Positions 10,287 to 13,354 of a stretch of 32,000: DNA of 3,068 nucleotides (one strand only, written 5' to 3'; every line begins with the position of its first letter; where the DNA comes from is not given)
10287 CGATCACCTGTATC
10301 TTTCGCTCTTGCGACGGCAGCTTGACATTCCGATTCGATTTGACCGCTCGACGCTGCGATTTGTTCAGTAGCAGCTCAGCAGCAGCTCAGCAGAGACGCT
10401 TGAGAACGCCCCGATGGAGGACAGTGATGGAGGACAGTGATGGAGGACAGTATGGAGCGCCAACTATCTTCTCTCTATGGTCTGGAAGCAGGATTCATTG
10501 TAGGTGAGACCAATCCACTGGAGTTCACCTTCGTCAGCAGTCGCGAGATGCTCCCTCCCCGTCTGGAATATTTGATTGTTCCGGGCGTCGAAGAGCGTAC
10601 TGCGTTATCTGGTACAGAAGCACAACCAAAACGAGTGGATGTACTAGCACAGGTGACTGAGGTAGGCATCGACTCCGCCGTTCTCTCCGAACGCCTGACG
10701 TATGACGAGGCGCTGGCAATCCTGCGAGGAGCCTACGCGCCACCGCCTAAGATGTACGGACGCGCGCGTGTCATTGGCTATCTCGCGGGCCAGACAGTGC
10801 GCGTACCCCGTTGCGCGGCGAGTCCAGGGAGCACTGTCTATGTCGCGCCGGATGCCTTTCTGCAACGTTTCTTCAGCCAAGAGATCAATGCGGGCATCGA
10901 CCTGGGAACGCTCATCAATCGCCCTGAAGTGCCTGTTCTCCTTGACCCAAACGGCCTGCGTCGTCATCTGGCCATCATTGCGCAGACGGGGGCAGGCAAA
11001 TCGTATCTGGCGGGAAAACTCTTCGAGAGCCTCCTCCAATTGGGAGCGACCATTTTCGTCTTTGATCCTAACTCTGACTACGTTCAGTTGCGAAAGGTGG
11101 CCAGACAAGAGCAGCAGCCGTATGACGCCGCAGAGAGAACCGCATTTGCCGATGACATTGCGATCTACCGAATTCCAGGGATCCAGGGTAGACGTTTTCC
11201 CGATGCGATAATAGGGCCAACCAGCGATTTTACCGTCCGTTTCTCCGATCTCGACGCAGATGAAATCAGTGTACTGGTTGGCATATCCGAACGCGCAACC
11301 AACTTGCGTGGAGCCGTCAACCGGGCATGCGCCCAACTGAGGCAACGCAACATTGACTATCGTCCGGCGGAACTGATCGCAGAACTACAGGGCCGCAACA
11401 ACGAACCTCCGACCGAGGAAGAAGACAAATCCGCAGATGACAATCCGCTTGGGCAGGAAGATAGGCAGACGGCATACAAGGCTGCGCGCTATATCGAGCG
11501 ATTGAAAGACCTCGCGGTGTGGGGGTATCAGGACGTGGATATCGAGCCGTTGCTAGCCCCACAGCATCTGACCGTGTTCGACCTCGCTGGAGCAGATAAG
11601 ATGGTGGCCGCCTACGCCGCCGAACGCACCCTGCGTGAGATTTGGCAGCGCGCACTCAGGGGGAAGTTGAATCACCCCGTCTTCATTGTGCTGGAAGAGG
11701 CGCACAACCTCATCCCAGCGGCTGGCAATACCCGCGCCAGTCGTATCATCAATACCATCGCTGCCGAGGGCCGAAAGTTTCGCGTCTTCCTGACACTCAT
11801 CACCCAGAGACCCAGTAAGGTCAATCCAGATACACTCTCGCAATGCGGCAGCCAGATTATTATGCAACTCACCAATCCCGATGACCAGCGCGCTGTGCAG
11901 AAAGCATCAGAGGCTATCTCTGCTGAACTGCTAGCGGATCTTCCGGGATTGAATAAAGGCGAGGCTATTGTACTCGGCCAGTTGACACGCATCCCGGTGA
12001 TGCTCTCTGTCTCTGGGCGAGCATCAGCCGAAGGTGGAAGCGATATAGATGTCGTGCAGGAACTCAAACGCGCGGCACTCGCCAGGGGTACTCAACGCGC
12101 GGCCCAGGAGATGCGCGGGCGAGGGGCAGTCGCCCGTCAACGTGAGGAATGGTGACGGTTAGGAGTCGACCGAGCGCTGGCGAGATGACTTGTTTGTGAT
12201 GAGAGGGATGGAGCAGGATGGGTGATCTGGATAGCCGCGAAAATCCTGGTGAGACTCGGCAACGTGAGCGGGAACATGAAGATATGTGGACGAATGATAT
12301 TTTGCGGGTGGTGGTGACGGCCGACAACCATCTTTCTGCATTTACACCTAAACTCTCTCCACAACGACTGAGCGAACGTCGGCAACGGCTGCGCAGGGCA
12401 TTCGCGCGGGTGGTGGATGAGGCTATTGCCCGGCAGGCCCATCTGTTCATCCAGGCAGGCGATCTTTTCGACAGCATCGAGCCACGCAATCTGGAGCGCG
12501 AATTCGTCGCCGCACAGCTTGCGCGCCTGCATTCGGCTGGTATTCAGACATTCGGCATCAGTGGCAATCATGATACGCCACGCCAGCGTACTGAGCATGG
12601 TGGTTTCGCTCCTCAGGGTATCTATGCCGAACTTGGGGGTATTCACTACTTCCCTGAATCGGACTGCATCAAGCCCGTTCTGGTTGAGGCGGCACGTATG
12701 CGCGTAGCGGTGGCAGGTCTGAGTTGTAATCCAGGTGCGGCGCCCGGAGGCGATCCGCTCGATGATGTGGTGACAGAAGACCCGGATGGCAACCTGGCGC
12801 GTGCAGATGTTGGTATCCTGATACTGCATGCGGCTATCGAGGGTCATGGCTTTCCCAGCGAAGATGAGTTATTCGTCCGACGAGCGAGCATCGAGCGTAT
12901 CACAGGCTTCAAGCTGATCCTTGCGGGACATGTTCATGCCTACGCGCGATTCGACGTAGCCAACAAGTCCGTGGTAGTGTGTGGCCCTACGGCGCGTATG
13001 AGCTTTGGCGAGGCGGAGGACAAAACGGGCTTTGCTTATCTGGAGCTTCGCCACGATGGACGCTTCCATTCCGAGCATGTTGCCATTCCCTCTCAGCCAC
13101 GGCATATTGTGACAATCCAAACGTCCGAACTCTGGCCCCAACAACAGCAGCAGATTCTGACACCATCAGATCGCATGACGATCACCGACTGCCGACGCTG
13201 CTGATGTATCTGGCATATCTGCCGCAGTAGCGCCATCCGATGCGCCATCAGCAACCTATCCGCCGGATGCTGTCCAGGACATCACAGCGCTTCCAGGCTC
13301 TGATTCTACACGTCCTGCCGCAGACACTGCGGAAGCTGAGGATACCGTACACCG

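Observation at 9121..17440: Colinear nurA-herA-mre11-rad50-like cassette (archaeal-type DNA-end processing set) in a bacterial genome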

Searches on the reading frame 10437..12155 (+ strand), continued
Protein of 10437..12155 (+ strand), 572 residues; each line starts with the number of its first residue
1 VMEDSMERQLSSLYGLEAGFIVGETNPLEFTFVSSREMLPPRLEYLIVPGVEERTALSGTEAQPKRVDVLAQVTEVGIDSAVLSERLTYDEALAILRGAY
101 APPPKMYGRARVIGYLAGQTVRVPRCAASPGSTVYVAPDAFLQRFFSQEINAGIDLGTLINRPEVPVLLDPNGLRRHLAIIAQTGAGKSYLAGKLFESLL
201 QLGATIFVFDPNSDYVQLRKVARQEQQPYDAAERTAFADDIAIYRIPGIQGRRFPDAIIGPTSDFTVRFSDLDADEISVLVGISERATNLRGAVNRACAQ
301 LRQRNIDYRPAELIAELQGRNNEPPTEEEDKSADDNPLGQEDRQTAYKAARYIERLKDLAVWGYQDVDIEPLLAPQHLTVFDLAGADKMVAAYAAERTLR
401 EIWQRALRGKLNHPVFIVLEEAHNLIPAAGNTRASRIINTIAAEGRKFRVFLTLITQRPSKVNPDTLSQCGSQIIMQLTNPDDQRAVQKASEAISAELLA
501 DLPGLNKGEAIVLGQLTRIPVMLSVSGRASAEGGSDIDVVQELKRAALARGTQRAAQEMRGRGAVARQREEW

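Call 90: get_annotated_region(hit=H14, flank=6000)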
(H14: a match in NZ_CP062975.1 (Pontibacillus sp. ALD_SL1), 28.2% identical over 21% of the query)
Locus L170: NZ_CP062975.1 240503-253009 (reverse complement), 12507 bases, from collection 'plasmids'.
description: Pontibacillus sp. ALD_SL1 plasmid unnamed, complete sequence
organism: Pontibacillus sp. ALD_SL1 (NCBI taxid 2777185)
taxonomy: Bacteria; Bacillota; Bacilli; Bacillales; Bacillaceae; Pontibacillus; Pontibacillus sp. ALD SL1
host: -; source: mangrove mud; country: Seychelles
typing (MOB-suite, as given by PLSDB): non-mobilizable
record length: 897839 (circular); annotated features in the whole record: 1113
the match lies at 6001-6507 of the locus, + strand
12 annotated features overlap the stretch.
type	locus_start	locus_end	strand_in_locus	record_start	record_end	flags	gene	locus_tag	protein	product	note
CDS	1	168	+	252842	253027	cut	-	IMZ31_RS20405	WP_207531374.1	hypothetical protein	-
CDS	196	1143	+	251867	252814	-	-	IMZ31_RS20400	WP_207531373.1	hypothetical protein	-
CDS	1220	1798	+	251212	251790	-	-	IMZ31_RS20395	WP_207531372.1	hypothetical protein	-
CDS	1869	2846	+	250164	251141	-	-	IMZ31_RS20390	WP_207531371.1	DNA double-strand break repair nuclease NurA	-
CDS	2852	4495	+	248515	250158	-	-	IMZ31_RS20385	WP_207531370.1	ATP-binding protein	-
CDS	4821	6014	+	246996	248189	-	-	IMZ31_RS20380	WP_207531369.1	metallophosphoesterase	-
CDS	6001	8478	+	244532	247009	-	-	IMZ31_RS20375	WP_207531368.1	SMC family ATPase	-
CDS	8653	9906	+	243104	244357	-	murA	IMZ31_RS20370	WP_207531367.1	UDP-N-acetylglucosamine 1-carboxyvinyltransferase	GO:0009252 - peptidoglycan biosynthetic process [Evidence IEA]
CDS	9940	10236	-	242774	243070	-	-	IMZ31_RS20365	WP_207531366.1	hypothetical protein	-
CDS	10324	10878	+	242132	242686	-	-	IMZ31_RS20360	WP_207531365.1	thymidine kinase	-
CDS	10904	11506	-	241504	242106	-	-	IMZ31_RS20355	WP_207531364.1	HD domain-containing phosphohydrolase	-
CDS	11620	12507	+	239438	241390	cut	-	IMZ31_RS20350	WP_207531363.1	UvrD-helicase domain-containing protein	-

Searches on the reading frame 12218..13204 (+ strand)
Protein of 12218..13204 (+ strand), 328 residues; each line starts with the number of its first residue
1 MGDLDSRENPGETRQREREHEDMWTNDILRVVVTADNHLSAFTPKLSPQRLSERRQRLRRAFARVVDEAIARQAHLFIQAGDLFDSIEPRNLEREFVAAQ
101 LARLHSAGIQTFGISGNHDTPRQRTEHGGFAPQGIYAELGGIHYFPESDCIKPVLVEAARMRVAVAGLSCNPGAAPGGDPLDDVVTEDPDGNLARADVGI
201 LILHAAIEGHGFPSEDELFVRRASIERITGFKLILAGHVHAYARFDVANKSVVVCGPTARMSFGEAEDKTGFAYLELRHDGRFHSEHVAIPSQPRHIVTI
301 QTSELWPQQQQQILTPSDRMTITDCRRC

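Call 4: search_protein_families(library=pfam, proteins=[window:12218-13204:+], max_evalue=0.01)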
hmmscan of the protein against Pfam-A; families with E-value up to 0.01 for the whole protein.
window:12218-13204:+ (328 aa): 2 families
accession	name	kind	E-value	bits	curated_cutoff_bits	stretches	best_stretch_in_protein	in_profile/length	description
PF00149.33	Metallophos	-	2.8e-13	51.2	21.5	1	29-242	1-191/191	Calcineurin-like phosphoesterase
PF12850.12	Metallophos_2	-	0.0018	18.8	27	0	30-141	2-81/154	Calcineurin-like phosphoesterase superfamily domain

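Call 5: search_protein_families(library=padloc, proteins=[window:12218-13204:+], max_evalue=0.01)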
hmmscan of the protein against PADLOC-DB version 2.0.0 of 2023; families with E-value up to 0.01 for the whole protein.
window:12218-13204:+ (328 aa): 0 families

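Call 6: search_protein_families(library=ncbifam, proteins=[window:12218-13204:+], max_evalue=0.01)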
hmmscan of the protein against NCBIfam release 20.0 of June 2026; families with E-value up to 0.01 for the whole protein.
window:12218-13204:+ (328 aa): 10 families
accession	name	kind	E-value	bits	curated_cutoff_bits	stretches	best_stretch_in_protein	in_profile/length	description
TIGR00619.1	sbcd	subfamily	1.2e-14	54.7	77.65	1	29-123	1-90/252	exonuclease subunit SbcD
NF041031.1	Mre11_Sulfo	equivalog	1.8e-14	53.8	500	1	51-256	17-207/374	DNA double-strand break repair protein Mre11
NF041030.1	Mre11_Halo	equivalog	9.4e-14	51.3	550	1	30-124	3-92/361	DNA double-strand break repair protein Mre11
NF008206.2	PRK10966.1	equivalog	2.4e-07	30.2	450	1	30-121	2-87/380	exonuclease subunit SbcD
NF041753.2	sbcd_Staph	equivalog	8.3e-07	28.2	480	1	192-290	160-260/375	exonuclease subunit SbcD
NF041029.1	Mre11_Pyroc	equivalog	5.9e-06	25.4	600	1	50-124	17-91/438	DNA double-strand break repair protein Mre11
NF041754.1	sbcd_Bac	equivalog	6.2e-06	25.7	750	1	29-197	1-154/390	exonuclease subunit SbcD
NF003743.0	PRK05340.1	equivalog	0.00011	21.4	134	1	51-119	12-82/242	UDP-2,3-diacylglucosamine diphosphatase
TIGR04123.1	P_estr_lig_assc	hypoth_equivalog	0.00091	18.7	150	1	58-125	49-115/207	ligase-associated DNA damage response endonuclease PdeM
TIGR00583.1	mre11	equivalog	0.00095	18.2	434.6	0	108-170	110-174/405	DNA repair protein (mre11)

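Call 57: search_solved_structures(query=window:12218-13204:+, max_evalue=0.001)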
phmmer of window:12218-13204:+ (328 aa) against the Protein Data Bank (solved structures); distinct sequences matched with E-value up to 0.001: 12.
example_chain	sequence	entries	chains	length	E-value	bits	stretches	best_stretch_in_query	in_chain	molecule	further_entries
2q8u_A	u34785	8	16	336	2.2e-09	39.9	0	26-119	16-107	Exonuclease, putative | Nuclease SbcCD subunit D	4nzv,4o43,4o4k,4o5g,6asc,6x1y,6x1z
4o24_A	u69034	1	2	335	2.2e-09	39.9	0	27-119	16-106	Exonuclease, putative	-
3qg5_C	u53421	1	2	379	1.6e-08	37.1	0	193-284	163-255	Mre11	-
3thn_A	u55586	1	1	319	2.6e-08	36.4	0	193-286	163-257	Exonuclease, putative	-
3tho_B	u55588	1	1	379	4.4e-08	35.6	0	193-285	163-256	Exonuclease, putative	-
1ii7_A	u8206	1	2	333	4.8e-05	25.7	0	52-122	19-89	Mre11 nuclease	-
4hd0_A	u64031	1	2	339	4.8e-05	25.7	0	52-122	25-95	DNA double-strand break repair protein Mre11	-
3dsc_A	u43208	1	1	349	5.5e-05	25.4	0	52-122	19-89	DNA double-strand break repair protein mre11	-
3auz_A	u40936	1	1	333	0.00054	22.2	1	33-131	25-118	DNA double-strand break repair protein mre11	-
4tug_C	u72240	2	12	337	0.00062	22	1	34-131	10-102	DNA double-strand break repair protein Mre11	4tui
3av0_A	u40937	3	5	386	0.00071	21.8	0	33-131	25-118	DNA double-strand break repair protein mre11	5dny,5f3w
3dsd_A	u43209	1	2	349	0.00092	21.4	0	52-122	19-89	DNA double-strand break repair protein mre11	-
